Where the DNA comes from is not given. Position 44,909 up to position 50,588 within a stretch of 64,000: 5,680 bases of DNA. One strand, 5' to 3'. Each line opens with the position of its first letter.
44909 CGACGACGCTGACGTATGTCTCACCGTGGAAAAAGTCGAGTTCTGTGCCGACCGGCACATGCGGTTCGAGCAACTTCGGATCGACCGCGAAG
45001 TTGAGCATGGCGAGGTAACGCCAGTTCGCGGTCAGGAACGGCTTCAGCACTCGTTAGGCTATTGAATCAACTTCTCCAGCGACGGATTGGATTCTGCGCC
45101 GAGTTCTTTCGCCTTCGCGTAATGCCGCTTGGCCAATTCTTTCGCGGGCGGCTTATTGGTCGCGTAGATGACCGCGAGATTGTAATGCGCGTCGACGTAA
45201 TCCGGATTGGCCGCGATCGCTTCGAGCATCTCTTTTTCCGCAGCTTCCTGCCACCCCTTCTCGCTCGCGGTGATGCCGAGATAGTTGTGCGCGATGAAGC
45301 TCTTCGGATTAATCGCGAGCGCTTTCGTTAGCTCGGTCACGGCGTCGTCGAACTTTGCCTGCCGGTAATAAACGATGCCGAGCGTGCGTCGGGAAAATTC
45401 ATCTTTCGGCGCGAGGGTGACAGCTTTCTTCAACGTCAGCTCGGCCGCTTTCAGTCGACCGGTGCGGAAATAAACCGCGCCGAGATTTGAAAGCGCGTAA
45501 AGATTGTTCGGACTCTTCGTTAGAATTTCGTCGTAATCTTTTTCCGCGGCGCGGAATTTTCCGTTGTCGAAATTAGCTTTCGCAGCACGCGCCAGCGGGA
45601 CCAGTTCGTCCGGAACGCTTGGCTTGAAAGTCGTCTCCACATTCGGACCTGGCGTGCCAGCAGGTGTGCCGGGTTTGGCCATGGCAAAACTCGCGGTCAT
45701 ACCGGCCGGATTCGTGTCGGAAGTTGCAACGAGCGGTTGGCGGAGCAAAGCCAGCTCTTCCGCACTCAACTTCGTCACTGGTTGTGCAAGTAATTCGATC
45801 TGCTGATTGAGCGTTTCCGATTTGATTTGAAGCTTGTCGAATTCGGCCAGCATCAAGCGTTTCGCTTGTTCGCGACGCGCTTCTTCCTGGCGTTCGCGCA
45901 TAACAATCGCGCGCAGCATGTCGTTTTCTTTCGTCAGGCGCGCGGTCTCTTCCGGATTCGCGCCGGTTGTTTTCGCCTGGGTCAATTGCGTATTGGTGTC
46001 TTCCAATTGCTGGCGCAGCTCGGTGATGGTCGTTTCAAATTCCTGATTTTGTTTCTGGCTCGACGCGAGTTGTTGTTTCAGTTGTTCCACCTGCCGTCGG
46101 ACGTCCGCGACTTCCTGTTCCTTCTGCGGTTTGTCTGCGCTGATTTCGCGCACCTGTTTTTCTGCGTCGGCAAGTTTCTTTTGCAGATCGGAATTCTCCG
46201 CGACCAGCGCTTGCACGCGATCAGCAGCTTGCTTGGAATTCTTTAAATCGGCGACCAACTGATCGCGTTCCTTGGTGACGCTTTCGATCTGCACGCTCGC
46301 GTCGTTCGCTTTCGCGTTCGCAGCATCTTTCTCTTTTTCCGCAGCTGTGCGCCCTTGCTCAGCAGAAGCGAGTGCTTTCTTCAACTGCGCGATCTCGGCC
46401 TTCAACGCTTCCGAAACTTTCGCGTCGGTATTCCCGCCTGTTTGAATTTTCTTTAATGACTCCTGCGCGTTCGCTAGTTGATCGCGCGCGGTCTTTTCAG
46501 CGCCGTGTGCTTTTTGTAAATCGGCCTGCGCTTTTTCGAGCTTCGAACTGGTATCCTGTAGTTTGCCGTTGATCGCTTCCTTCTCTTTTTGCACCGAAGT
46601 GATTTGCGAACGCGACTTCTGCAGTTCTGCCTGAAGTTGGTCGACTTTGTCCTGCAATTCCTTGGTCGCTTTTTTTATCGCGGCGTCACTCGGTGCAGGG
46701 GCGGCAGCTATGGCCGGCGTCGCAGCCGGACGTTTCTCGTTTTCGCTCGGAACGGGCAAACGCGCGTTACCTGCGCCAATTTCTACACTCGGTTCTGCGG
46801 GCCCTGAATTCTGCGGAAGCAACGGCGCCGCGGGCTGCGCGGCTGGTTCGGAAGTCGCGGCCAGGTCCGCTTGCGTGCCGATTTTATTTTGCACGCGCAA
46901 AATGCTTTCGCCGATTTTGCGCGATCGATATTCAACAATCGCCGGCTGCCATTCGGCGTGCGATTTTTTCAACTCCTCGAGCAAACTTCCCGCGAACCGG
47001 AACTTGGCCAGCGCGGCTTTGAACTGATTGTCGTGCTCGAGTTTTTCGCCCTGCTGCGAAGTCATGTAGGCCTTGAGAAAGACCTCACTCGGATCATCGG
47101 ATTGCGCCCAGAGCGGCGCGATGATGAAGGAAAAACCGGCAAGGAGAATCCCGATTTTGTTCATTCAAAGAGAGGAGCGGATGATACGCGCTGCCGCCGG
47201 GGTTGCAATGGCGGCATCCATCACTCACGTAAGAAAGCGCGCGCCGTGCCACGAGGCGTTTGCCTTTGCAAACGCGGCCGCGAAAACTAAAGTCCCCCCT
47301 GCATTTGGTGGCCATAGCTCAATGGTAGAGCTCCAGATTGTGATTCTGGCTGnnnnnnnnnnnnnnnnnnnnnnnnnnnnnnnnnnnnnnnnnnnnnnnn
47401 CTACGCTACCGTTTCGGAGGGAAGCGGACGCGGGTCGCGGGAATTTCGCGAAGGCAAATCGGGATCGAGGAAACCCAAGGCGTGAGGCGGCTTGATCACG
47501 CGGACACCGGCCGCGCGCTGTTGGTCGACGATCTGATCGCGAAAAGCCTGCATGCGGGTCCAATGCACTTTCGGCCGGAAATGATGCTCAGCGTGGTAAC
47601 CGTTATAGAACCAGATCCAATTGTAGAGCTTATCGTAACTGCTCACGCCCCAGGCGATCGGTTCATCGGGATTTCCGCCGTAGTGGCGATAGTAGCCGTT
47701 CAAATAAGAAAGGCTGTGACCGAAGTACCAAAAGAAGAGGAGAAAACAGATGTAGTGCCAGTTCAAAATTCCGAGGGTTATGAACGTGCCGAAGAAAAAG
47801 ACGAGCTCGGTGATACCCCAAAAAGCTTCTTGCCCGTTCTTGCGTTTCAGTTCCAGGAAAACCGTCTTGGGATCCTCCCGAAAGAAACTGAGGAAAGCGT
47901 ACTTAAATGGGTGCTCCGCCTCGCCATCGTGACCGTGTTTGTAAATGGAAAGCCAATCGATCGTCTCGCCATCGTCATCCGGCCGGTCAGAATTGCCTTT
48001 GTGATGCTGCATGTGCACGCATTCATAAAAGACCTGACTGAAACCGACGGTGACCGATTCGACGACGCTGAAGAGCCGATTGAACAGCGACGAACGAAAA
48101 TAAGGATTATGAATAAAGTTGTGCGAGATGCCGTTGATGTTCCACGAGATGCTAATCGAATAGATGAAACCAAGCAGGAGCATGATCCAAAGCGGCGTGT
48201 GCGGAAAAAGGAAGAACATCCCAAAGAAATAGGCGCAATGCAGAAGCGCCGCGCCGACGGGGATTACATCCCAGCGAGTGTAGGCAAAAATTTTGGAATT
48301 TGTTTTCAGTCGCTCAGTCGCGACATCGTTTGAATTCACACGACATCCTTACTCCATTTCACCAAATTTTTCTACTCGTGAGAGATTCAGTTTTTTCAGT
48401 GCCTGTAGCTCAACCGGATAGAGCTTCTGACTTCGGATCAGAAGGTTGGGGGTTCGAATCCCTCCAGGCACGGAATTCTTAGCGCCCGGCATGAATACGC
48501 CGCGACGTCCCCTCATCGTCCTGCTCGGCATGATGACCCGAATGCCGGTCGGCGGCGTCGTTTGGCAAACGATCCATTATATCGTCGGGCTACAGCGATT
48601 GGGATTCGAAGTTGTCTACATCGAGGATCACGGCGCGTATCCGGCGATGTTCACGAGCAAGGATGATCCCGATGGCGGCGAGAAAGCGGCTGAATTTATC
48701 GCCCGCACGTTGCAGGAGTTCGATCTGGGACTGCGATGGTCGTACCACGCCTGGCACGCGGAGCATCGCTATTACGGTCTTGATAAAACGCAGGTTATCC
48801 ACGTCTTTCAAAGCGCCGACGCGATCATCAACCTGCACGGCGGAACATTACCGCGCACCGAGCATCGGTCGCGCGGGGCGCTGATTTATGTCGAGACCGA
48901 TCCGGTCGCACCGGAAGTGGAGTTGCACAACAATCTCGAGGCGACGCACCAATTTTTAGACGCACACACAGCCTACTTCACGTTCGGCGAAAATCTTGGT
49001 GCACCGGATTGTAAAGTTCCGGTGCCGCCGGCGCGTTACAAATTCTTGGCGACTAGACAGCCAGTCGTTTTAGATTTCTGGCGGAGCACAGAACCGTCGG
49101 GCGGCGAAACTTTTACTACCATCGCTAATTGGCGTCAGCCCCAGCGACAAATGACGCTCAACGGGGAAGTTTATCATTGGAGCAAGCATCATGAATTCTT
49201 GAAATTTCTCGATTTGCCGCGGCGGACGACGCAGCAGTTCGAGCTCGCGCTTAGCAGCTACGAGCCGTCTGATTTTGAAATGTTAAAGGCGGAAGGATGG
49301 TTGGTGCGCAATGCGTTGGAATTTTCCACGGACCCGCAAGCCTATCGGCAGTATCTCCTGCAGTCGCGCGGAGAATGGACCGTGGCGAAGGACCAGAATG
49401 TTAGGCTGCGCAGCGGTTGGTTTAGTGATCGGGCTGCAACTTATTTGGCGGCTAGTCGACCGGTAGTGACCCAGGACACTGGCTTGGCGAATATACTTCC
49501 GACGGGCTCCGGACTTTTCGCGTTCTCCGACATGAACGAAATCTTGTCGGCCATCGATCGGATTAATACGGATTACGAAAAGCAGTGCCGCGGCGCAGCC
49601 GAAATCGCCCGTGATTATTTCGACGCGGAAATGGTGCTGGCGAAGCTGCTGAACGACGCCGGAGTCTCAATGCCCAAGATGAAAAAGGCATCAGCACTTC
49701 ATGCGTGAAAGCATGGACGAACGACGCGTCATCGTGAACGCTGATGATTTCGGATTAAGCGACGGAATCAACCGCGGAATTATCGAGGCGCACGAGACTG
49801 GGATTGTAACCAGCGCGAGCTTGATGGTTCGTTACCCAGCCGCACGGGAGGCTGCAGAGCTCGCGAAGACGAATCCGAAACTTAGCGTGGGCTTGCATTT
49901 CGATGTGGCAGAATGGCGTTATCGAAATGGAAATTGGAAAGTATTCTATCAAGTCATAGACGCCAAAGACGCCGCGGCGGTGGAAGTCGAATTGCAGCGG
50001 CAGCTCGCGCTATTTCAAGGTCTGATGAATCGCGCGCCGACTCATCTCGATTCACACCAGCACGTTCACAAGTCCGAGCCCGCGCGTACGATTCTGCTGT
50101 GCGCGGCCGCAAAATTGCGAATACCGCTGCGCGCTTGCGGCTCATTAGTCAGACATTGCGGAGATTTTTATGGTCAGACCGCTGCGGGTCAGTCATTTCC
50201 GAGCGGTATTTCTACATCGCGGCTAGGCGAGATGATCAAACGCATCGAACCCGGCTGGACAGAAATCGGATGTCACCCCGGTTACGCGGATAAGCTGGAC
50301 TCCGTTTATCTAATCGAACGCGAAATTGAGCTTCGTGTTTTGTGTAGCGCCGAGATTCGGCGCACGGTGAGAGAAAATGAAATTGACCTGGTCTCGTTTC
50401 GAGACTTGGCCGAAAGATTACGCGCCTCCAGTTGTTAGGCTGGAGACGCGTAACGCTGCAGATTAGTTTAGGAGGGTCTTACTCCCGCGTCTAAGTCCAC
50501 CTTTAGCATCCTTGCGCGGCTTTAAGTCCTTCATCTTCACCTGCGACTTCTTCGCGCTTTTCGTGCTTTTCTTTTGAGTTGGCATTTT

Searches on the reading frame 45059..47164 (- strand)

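Call 5: search_protein_families(library=pfam, proteins=[window:45059-47164:-])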
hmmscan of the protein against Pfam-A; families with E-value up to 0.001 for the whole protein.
window:45059-47164:- (701 aa): 20 families
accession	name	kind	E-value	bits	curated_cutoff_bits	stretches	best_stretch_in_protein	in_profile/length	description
PF13431.12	TPR_17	-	5e-19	67.4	24.4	2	613-643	3-33/34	Tetratricopeptide repeat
PF13414.12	TPR_11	-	4.3e-17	62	26.8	2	598-632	3-37/42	TPR repeat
PF13432.12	TPR_16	-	5.2e-17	62.4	32.7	1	527-588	3-64/65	Tetratricopeptide repeat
PF07719.23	TPR_2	-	1e-15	56.9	27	2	594-621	6-33/34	Tetratricopeptide repeat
PF00515.34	TPR_1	-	1.1e-13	50.7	27.8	1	556-588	2-34/34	Tetratricopeptide repeat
PF13428.12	TPR_14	-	5.4e-09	36.3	23.5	0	593-630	5-42/44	Tetratricopeptide repeat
PF14559.12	TPR_19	-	1.3e-08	35.4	25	1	532-588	2-58/68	Tetratricopeptide repeat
PF13181.12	TPR_8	-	3.5e-08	33.4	25.7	0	557-588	3-34/34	Tetratricopeptide repeat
PF13374.12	TPR_10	-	4.3e-07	30.2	27.5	0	556-583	3-30/42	Tetratricopeptide repeat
PF13424.12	TPR_12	-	1.4e-06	28.8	30.1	1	537-586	19-76/77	Tetratricopeptide repeat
PF12795.12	MscS_porin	-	1.8e-06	28.1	34.4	0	173-295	79-202/238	Mechanosensitive ion channel porin domain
PF19220.6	Rod_CreS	-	3.9e-06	26.6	100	1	166-283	7-124/359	Crescentin, rod domain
PF12895.13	ANAPC3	-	5.2e-06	27.1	27.2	1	533-614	1-81/82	Anaphase-promoting complex, cyclosome, subunit 3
PF13371.12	TPR_9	-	1.8e-05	25.1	35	0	561-622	1-62/73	Tetratricopeptide repeat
PF06818.20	Fez1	-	2.5e-05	25.3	34.4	0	187-317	23-155/199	Fez1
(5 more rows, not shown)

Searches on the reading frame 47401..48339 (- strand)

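Call 57: search_protein_families(library=pfam, proteins=[window:47401-48339:-], max_evalue=0.001)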
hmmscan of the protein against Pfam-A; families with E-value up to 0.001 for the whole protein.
window:47401-48339:- (312 aa): 1 family
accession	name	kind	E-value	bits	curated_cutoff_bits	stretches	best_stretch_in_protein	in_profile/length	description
PF00487.30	FA_desaturase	-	1.6e-23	84.2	29.7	1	50-281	2-249/253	Fatty acid desaturase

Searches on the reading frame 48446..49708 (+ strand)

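Call 5: search_protein_families(library=pfam, proteins=[window:48446-49708:+])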
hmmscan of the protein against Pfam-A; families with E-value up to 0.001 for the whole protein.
window:48446-49708:+ (420 aa): 0 families

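Call 18: search_protein_families(library=pfam, proteins=[window:48446-49708:+], max_evalue=10)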
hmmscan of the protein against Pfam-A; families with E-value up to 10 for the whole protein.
window:48446-49708:+ (420 aa): 2 families
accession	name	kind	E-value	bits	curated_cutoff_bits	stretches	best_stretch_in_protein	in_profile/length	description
PF18505.6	DUF5619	-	0.17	12.3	25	1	363-415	1-53/85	Domain of unknown function (DUF5619)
PF24493.1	INTS4_8HBD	-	0.24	11.4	27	1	376-412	38-74/202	INTS4 8 helical bundle domain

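Call 58: search_protein_families(library=ncbifam, proteins=[window:48446-49708:+], max_evalue=1)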
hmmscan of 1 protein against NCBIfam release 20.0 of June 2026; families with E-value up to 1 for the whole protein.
window:48446-49708:+ (420 aa): 1 family
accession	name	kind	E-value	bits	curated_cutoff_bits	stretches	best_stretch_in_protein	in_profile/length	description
NF038138.1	phena_PhzG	equivalog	0.14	11.9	270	1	227-308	92-173/206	phenazine biosynthesis FMN-dependent oxidase PhzG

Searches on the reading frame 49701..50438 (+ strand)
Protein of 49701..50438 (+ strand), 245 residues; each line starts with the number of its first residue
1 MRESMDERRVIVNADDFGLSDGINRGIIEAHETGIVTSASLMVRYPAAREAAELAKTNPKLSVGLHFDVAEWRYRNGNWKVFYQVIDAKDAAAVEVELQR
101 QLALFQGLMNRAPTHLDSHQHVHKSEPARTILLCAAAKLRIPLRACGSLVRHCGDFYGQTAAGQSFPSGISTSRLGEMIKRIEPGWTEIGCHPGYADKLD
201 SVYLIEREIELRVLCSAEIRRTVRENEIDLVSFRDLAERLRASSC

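Call 5: search_protein_families(library=pfam, proteins=[window:49701-50438:+])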
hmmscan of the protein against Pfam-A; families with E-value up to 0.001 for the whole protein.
window:49701-50438:+ (245 aa): 1 family
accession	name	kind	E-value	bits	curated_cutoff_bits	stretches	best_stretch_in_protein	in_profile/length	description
PF04794.17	YdjC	-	3.4e-48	165.2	29.7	1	9-224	1-265/266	YdjC-like protein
